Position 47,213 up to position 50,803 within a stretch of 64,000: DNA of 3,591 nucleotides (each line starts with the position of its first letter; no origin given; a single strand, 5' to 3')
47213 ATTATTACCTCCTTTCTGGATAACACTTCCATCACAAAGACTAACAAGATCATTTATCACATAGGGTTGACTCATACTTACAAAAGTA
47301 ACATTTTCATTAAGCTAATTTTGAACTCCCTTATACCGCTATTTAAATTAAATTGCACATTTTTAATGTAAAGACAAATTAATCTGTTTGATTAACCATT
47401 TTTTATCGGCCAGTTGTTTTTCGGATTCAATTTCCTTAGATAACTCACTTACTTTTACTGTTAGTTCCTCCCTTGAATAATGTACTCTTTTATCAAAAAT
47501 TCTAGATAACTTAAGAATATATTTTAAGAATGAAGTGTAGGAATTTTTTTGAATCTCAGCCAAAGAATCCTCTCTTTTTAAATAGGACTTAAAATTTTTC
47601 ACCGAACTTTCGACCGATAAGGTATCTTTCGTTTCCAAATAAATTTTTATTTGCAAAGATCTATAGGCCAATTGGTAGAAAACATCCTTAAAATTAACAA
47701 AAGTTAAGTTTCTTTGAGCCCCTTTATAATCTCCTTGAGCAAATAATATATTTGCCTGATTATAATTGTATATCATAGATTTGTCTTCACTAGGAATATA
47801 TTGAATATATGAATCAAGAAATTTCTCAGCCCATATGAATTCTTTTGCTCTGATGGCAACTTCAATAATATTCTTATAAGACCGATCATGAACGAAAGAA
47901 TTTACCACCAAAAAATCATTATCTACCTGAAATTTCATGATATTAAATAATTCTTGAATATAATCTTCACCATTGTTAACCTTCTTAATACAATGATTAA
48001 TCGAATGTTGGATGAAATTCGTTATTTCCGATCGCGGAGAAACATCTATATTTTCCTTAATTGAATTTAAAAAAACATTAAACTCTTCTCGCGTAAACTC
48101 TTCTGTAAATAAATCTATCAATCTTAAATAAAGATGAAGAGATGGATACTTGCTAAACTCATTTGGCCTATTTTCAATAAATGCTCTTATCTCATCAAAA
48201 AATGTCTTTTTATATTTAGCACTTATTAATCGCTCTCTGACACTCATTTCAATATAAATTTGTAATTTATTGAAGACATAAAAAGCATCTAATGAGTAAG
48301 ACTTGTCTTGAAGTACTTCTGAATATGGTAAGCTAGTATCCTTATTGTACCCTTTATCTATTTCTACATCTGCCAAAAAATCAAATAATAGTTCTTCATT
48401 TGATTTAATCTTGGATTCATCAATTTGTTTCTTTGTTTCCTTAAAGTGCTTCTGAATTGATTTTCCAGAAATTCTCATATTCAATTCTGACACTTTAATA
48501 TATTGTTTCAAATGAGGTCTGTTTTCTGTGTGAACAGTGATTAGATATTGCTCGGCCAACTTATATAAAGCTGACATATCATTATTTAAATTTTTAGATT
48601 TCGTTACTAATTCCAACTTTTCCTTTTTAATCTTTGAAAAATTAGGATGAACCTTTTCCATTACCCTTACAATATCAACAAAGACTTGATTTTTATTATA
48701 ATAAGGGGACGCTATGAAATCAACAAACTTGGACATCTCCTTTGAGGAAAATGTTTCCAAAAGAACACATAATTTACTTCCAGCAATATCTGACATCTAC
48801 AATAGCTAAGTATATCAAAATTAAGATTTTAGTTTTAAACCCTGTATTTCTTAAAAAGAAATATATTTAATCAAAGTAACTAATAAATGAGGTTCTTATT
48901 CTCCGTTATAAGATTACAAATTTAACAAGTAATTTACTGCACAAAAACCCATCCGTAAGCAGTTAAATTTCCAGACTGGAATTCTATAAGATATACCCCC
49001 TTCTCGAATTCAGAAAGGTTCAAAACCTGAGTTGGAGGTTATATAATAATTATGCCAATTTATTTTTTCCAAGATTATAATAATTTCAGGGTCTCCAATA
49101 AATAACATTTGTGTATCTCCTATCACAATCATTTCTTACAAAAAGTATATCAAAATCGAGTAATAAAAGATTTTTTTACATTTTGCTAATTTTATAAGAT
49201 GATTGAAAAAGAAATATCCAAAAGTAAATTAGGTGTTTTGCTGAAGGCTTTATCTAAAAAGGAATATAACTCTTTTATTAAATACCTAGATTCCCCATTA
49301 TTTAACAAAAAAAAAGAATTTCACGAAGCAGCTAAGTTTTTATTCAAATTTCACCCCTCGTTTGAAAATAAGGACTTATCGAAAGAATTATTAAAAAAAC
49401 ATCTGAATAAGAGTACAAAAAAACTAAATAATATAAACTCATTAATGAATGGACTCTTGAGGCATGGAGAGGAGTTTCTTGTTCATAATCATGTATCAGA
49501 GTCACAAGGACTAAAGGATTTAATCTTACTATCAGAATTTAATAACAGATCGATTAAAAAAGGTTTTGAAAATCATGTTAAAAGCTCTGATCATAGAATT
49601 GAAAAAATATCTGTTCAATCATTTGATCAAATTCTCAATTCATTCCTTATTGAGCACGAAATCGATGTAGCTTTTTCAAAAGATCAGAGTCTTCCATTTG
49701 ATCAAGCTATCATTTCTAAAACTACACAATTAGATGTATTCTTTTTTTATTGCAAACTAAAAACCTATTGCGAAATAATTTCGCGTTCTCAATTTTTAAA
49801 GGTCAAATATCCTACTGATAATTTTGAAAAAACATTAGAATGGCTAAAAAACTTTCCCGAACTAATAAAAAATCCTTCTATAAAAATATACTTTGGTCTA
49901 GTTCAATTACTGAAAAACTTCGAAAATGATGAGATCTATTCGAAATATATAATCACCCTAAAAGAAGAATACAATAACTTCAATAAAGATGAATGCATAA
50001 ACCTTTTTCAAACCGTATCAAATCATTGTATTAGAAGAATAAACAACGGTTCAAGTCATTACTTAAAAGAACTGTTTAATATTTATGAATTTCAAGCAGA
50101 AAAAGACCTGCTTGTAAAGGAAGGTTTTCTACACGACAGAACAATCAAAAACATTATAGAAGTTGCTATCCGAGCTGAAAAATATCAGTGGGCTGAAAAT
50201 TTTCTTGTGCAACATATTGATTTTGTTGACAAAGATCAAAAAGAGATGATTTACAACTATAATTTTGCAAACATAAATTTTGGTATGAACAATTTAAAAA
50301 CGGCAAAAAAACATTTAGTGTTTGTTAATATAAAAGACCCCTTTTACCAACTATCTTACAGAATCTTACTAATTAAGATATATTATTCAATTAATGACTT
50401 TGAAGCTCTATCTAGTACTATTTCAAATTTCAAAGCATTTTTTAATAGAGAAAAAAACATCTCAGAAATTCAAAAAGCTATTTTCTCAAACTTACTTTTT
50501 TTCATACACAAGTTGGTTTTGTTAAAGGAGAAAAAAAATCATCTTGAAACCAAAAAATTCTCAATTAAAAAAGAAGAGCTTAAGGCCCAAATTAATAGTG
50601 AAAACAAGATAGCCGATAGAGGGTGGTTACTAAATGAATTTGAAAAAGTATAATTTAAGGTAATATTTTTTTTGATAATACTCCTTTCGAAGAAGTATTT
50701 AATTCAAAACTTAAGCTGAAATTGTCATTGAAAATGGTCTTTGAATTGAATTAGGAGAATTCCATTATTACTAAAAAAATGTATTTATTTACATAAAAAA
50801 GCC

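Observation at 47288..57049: Accessory island between murF-alr and the sdh operon: divergent paralog pair, two T9SS cargo genes and three copies of a CTD 3'-end repeat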

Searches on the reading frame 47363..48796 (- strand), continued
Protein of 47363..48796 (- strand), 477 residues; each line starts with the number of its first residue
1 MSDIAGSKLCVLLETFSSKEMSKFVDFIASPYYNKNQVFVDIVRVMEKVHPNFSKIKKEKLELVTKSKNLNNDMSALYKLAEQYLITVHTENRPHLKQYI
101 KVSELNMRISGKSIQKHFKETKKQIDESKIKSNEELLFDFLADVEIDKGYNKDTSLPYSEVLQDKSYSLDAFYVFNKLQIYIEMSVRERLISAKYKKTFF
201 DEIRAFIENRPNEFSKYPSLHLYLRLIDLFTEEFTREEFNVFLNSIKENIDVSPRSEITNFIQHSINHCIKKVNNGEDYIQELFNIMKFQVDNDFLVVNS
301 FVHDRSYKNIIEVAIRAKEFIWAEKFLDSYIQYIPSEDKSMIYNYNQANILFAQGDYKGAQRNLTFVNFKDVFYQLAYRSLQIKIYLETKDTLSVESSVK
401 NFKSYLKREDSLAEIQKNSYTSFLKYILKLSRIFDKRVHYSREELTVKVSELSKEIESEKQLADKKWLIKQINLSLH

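Call 49: fold_search(model_id=the predicted structure, library=pdb)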
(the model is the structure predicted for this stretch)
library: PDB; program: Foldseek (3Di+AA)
matches with E <= 10: 978; with E <= 0.001: 0
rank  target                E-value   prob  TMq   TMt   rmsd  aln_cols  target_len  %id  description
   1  9hmf_K                7.3e-03  0.98  0.23  0.16  36.1       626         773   13  Periplasmic scaffold of the Campylobacter jejuni flagellar motor (alpha carbon trace) (released 2024-12-25)
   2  3zgq                  9.3e-03  0.99  0.25  0.25  21.2       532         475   12  Crystal structure of human interferon-induced protein IFIT5 (released 2013-01-23)
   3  5a31_O                1.2e-02  0.98  0.25  0.19  21.1       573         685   11  Structure of the human APC-Cdh1-Hsl1-UbcH10 complex. (released 2015-11-18)
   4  6hc2_C                1.5e-02  0.91  0.18  0.22  16.2       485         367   12  Crystal structure of NuMA/LGN hetero-hexamers (released 2019-05-29)
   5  4ui9_O                1.6e-02  0.97  0.25  0.19  21.1       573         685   11  Atomic structure of the human Anaphase-Promoting Complex (released 2015-06-17)
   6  3sf4_C                2.2e-02  0.91  0.18  0.23  15.7       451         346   12  Crystal structure of the complex between the conserved cell polarity proteins Inscuteable and LGN (released 2011-11-23)
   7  5a7d_D                2.7e-02  0.98  0.22  0.27  16.3       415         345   10  Tetrameric assembly of LGN with Inscuteable (released 2016-08-03)
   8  4j0u                  2.8e-02  0.95  0.25  0.25  21.2       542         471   12  Crystal structure of IFIT5/ISG58 (released 2013-02-13)
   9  4hoq                  3.0e-02  0.96  0.25  0.25  21.5       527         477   11  Crystal Structure of Full-Length Human IFIT5 (released 2013-01-23)
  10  9ijj_l                3.2e-02  0.93  0.24  0.14  28.8       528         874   12  In situ structure of the central apparatus in mouse sperm axoneme. (released 2025-06-04)
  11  3sf4_A                3.3e-02  0.87  0.18  0.22  15.5       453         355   12  Crystal structure of the complex between the conserved cell polarity proteins Inscuteable and LGN (released 2011-11-23)
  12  6hc2_E                3.6e-02  0.85  0.18  0.22  15.9       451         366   11  Crystal structure of NuMA/LGN hetero-hexamers (released 2019-05-29)
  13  9is6_C                4.1e-02  0.99  0.27  0.31  11.2       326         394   15  CryoEM structure of Plant-Complex-C-5b (released 2025-07-23)
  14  6hc2_S                4.1e-02  0.84  0.18  0.22  16.0       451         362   12  Crystal structure of NuMA/LGN hetero-hexamers (released 2019-05-29)
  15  6hc2_A                4.6e-02  0.77  0.18  0.22  16.4       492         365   11  Crystal structure of NuMA/LGN hetero-hexamers (released 2019-05-29)
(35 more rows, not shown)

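Call 58: list_cluster_members(proteins=[P0018, P0022, P0025, P0026, P0030, P0043, P0060, P0100])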
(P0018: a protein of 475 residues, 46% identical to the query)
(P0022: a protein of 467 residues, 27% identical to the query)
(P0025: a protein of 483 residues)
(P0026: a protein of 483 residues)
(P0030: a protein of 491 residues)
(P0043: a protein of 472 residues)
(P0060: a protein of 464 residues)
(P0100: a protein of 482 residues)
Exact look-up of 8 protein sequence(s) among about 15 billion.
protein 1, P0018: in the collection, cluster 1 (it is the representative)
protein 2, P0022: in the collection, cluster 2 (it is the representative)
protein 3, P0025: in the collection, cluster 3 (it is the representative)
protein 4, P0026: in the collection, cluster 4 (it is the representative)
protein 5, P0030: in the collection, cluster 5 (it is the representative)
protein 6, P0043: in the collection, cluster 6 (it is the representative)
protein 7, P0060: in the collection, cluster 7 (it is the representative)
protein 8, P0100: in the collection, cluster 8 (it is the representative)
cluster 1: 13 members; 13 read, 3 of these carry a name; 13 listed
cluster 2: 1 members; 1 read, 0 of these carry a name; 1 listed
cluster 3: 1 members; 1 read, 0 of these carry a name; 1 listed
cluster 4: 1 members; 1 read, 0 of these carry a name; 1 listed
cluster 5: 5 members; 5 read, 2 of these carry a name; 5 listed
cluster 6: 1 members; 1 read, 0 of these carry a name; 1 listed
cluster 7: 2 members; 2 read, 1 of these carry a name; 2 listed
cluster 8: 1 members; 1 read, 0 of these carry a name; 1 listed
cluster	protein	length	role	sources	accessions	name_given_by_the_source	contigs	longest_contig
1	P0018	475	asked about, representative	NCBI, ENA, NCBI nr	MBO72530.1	MAG: hypothetical protein CMD35_02830 [Flavobacteriales bacterium] | hypothetical protein [Flavobacteriales bacterium]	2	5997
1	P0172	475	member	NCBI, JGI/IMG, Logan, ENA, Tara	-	strand:- start:71 stop:1498 length:1428 start_codon:yes stop_codon:yes gene_type:complete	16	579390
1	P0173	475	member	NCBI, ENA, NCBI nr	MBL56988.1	MAG: hypothetical protein CMP61_07375 [Flavobacteriales bacterium] | hypothetical protein [Flavobacteriales bacterium]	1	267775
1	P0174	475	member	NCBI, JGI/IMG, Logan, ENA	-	-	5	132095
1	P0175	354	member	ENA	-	-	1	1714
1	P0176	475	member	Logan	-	-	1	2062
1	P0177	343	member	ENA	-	-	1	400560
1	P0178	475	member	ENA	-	-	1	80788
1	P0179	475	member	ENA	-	-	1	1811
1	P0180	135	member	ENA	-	-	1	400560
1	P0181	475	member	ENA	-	-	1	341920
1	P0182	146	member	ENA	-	-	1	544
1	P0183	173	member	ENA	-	-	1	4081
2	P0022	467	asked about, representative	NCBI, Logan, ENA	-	-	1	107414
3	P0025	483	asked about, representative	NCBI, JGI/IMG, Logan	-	-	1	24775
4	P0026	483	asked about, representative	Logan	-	-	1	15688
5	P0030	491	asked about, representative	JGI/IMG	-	hypothetical protein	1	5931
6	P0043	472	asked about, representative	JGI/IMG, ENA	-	-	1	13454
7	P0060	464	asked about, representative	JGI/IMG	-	-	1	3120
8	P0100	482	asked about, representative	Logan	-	-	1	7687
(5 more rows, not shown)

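Call 60: search_protein_families(library=pfam, proteins=[L113:6989-9808:-, L148:6389-9757:-, L135:7949-9772:-, L150:7693-9789:-, L110:6119-9748:-, L133:3279-9782:-, L164:4959-9857:-, L106:8421-9776:-, L131:8453-9763:-], max_evalue=0.001)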
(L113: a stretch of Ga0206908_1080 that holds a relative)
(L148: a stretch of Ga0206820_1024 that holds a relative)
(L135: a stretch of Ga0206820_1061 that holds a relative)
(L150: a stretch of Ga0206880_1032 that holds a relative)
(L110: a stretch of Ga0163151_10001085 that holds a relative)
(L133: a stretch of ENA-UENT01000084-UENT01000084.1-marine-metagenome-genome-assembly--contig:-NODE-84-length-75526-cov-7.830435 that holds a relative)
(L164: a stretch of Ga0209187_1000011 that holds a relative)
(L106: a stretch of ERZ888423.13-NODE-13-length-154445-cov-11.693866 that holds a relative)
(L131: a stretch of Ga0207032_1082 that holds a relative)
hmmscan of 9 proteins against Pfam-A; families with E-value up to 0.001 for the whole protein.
L113:6989-9808:- (939 aa): 5 families
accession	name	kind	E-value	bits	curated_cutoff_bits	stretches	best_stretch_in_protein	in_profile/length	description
PF13573.12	SprB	-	5.5e-42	141.5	28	5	452-488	1-37/37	SprB repeat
PF18962.6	Por_Secre_tail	-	5.9e-16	59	27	1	866-935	1-73/75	Secretion system C-terminal sorting domain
PF06832.18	BiPBP_C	-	5.9e-05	23.3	26.8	0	390-438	39-87/90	Penicillin-Binding Protein C-terminus Family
PF11589.14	DUF3244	-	8.6e-05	22.9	25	0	872-929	28-88/96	Domain of unknown function (DUF3244)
PF07495.19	Y_Y_Y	-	0.0009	19.5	26.6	0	403-430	18-45/65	Y_Y_Y domain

L148:6389-9757:- (1122 aa): 3 families
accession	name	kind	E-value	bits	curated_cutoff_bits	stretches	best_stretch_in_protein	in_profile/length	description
PF25778.1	DUF7948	-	8.7e-52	176.7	27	1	77-303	1-214/214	Domain of unknown function (DUF7948)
PF18962.6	Por_Secre_tail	-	2e-12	47.6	27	1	1049-1120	1-75/75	Secretion system C-terminal sorting domain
PF00963.24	Cohesin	-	1.1e-05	26.2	24.1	1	884-983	3-98/139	Cohesin domain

L135:7949-9772:- (607 aa): 1 family
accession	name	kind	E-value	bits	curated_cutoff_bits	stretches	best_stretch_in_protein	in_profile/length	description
PF18962.6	Por_Secre_tail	-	2.1e-14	54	27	1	534-603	1-73/75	Secretion system C-terminal sorting domain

L150:7693-9789:- (698 aa): 2 families
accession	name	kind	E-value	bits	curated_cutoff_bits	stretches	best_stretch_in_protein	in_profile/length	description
PF18962.6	Por_Secre_tail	-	2.7e-13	50.4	27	1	625-696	2-75/75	Secretion system C-terminal sorting domain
PF00963.24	Cohesin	-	3.1e-05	24.6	24.1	1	467-590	10-134/139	Cohesin domain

L110:6119-9748:- (1209 aa): 4 families
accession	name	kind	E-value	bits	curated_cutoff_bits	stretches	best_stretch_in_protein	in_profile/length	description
PF13573.12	SprB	-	4.1e-59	196.4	28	8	419-452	3-37/37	SprB repeat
PF18962.6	Por_Secre_tail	-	1.9e-19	70.2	27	1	1136-1206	1-74/75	Secretion system C-terminal sorting domain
PF18911.6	PKD_4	-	1.3e-12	48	27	1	43-104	23-85/85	PKD domain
PF00801.26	PKD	-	6.2e-08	33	23.5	1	39-95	12-73/80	PKD domain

L133:3279-9782:- (2167 aa): 1 family
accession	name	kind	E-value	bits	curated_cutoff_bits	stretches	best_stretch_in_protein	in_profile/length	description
PF18962.6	Por_Secre_tail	-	7.7e-11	42.6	27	1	2097-2165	1-75/75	Secretion system C-terminal sorting domain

L164:4959-9857:- (1632 aa): 2 families
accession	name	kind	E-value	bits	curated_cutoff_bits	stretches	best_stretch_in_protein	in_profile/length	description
PF18962.6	Por_Secre_tail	-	6.3e-15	55.7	27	1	1558-1630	1-75/75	Secretion system C-terminal sorting domain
PF17963.7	Big_9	-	4e-05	24.9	23.6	1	1211-1277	6-73/89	Bacterial Ig domain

L106:8421-9776:- (451 aa): 2 families
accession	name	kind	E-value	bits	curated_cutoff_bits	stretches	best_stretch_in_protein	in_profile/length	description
PF18962.6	Por_Secre_tail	-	5.7e-06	27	27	1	381-448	3-73/75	Secretion system C-terminal sorting domain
PF17963.7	Big_9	-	2.4e-05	25.6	23.6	1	25-108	5-88/89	Bacterial Ig domain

L131:8453-9763:- (436 aa): 2 families
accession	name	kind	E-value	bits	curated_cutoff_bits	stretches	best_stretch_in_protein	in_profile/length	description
PF18962.6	Por_Secre_tail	-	1.2e-13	51.6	27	1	362-434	1-75/75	Secretion system C-terminal sorting domain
PF00404.24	Dockerin_1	-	0.0003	21.4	22.9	0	97-170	1-53/57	Dockerin type I domain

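Call 70: search_protein_families(library=pfam, proteins=[L100:3065-8131:+], max_evalue=5)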
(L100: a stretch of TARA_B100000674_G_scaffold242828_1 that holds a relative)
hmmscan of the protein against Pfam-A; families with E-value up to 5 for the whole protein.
L100:3065-8131:+ (1688 aa): 4 families
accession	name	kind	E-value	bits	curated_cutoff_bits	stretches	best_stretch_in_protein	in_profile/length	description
PF18962.6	Por_Secre_tail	-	1.6e-13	51.2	27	1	1611-1685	1-74/75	Secretion system C-terminal sorting domain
PF13229.12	Beta_helix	-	1.6e-05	25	25.9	3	1342-1501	4-138/158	Right handed beta helix region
PF02839.19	CBM_5_12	-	0.045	14.2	26.2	1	735-758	1-24/44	Carbohydrate-binding module family 5/12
PF05048.19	NosD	-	0.49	10.2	23.6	3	1322-1467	42-173/212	Periplasmic copper-binding protein (NosD)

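Call 75: find_homologous_proteins(query=P0025, max_evalue=1e-20)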
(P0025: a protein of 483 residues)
Query P0025 (483 aa): 138 proteins with E <= 1e-20 among 8000 candidates; the best 120 are listed.
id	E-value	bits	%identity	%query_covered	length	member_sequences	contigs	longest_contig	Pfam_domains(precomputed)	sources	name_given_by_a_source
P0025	0.0e+0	1049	100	100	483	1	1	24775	-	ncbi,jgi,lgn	-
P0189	6.4e-190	650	64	100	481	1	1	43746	-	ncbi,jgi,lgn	-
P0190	3.2e-188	644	63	100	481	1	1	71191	-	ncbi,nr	ncbi:MAG: hypothetical protein HYU69_06500 [Bacteroidetes bacterium]|nr:hypothetical protein [Bacter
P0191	2.0e-186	638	64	100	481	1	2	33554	-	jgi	jgi:hypothetical protein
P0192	6.1e-178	610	61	100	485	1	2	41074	-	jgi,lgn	-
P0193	2.9e-173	595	60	99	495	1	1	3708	-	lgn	-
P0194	1.3e-166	573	57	100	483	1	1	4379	-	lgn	-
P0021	1.3e-159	550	56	100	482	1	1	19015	-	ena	-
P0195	3.3e-149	516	53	100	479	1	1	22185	-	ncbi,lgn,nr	ncbi:MAG: hypothetical protein HYU69_10480 [Bacteroidetes bacterium]|nr:hypothetical protein [Bacter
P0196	5.0e-146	505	51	99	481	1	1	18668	-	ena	-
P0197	1.5e-137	477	49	100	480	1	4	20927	-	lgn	-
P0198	5.0e-135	469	49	99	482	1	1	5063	-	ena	-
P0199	4.7e-132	459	48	100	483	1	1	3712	-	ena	-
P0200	7.1e-127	442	46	100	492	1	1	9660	-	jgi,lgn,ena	-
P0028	1.7e-126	441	47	100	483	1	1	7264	-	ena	-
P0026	1.6e-104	369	41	100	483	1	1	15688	-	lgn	-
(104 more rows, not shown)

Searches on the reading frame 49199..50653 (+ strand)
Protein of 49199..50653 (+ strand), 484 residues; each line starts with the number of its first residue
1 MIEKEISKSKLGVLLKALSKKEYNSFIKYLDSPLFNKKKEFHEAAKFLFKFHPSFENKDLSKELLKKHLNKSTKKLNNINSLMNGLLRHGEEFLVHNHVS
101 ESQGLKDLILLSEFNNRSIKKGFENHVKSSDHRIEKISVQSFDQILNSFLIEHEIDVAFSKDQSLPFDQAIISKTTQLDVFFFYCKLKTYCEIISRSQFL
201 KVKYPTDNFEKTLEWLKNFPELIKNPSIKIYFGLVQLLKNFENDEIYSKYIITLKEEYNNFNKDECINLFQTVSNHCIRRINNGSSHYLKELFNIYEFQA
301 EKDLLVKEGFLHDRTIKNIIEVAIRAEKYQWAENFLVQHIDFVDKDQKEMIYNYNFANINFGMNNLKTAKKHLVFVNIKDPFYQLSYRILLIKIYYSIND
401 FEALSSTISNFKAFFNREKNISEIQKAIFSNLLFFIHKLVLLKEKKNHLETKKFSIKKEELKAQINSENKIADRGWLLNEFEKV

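Call 7: search_protein_families(library=pfam, proteins=[window:49199-50653:+], max_evalue=0.01)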
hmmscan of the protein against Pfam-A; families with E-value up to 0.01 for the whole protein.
window:49199-50653:+ (484 aa): 0 families

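Call 8: search_protein_families(library=ncbifam, proteins=[window:49199-50653:+], max_evalue=0.01)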
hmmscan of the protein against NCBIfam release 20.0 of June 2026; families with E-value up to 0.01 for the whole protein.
window:49199-50653:+ (484 aa): 0 families

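Call 23: find_encoding_contigs(protein=window:49199-50653:+, flank=10000, max_places=6)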
Protein window:49199-50653:+ (484 aa): 15 contigs read that carry it; 4 places shown.
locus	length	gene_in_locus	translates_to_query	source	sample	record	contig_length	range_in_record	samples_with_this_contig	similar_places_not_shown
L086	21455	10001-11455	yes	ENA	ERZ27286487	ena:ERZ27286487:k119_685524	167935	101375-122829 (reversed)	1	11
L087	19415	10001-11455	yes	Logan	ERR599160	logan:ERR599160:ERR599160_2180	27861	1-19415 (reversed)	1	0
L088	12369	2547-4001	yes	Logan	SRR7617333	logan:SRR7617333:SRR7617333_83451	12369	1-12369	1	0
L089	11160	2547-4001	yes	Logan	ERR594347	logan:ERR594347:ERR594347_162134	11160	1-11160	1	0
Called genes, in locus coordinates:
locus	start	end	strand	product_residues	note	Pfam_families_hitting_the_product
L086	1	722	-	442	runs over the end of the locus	PF02321:OEP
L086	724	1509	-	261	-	-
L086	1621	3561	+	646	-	PF13292:DXP_synthase_N, PF02779:Transket_pyr, PF02780:Transketolase_C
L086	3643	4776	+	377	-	PF00487:FA_desaturase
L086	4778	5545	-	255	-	PF01026:TatD_DNase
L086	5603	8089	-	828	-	PF08245:Mur_ligase_M, PF01168:Ala_racemase_N, PF00842:Ala_racemase_C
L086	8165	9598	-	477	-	-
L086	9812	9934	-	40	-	-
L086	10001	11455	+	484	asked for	-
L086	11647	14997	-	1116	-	PF18962:Por_Secre_tail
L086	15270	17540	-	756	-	PF13517:FG-GAP_3, PF01839:FG-GAP, PF18962:Por_Secre_tail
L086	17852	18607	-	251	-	PF13085:Fer2_3, PF13187:Fer4_9 (faint), PF13183:Fer4_8, PF12838:Fer4_7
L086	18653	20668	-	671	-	PF00890:FAD_binding_2, PF01266:DAO (faint), PF07992:Pyr_redox_2 (faint), PF02910:Succ_DH_flav_C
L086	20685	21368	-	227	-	PF01127:Sdh_cyt (faint)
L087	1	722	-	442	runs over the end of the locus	PF02321:OEP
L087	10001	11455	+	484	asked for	-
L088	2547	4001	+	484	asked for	-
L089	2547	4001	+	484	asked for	-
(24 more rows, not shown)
